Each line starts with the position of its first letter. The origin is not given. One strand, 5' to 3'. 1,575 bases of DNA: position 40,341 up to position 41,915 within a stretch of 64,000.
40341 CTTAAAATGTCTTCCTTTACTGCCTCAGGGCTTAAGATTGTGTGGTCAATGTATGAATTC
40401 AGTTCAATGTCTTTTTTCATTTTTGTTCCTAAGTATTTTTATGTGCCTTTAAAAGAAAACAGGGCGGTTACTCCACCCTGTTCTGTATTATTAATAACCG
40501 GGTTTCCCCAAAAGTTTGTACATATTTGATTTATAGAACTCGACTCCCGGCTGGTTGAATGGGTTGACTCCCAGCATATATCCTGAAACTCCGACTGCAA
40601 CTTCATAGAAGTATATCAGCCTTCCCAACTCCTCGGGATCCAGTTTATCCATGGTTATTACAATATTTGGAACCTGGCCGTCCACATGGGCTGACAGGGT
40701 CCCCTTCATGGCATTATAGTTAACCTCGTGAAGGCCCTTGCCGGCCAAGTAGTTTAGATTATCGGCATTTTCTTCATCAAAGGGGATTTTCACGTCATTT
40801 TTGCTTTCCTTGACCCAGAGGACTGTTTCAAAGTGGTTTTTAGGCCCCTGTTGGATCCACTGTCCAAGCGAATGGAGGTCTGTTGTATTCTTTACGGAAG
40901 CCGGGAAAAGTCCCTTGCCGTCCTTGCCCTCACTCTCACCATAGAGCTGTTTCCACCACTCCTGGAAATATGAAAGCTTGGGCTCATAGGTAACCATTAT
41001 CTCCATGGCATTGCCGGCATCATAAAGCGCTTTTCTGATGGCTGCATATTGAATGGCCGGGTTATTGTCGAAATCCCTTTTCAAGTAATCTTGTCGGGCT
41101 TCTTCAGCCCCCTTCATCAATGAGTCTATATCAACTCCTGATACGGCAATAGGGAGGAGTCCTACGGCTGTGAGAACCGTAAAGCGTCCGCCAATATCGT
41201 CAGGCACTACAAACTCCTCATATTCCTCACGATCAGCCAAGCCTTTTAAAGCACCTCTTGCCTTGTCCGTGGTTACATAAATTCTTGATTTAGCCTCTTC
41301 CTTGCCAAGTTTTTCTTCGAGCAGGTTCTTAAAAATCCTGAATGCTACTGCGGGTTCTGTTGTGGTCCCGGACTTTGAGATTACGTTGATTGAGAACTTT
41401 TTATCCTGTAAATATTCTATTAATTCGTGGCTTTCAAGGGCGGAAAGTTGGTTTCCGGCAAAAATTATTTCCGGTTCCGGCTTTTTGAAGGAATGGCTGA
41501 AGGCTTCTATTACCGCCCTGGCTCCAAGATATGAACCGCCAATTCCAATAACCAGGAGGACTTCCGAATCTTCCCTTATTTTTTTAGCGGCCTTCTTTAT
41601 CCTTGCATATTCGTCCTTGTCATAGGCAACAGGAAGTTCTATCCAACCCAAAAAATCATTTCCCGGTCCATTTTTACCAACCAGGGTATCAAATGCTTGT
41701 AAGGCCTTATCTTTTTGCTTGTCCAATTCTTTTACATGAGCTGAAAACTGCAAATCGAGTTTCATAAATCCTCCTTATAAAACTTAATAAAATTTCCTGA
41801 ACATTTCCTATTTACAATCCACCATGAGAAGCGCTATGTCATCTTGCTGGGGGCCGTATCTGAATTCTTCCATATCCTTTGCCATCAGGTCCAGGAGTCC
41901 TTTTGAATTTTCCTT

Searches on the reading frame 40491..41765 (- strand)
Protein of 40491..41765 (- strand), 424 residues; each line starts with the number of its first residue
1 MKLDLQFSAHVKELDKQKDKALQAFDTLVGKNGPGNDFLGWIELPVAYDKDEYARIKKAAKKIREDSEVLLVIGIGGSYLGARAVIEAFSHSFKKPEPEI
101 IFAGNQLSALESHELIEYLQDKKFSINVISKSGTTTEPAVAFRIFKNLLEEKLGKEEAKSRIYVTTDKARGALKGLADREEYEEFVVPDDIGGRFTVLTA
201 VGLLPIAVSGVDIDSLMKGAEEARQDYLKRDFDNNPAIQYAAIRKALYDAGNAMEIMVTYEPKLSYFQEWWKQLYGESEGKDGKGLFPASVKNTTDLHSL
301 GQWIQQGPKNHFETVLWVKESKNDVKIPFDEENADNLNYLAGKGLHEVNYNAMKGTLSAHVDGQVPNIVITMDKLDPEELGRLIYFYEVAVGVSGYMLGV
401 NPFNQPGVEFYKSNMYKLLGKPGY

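Call 42: search_protein_families(library=pfam, proteins=[window:40491-41765:-], max_evalue=0.00001)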
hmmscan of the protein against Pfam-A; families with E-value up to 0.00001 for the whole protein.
window:40491-41765:- (424 aa): 1 family
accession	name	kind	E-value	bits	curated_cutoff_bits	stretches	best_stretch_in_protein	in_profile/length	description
PF00342.24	PGI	-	2.5e-26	92.8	22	1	70-413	99-460/486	Phosphoglucose isomerase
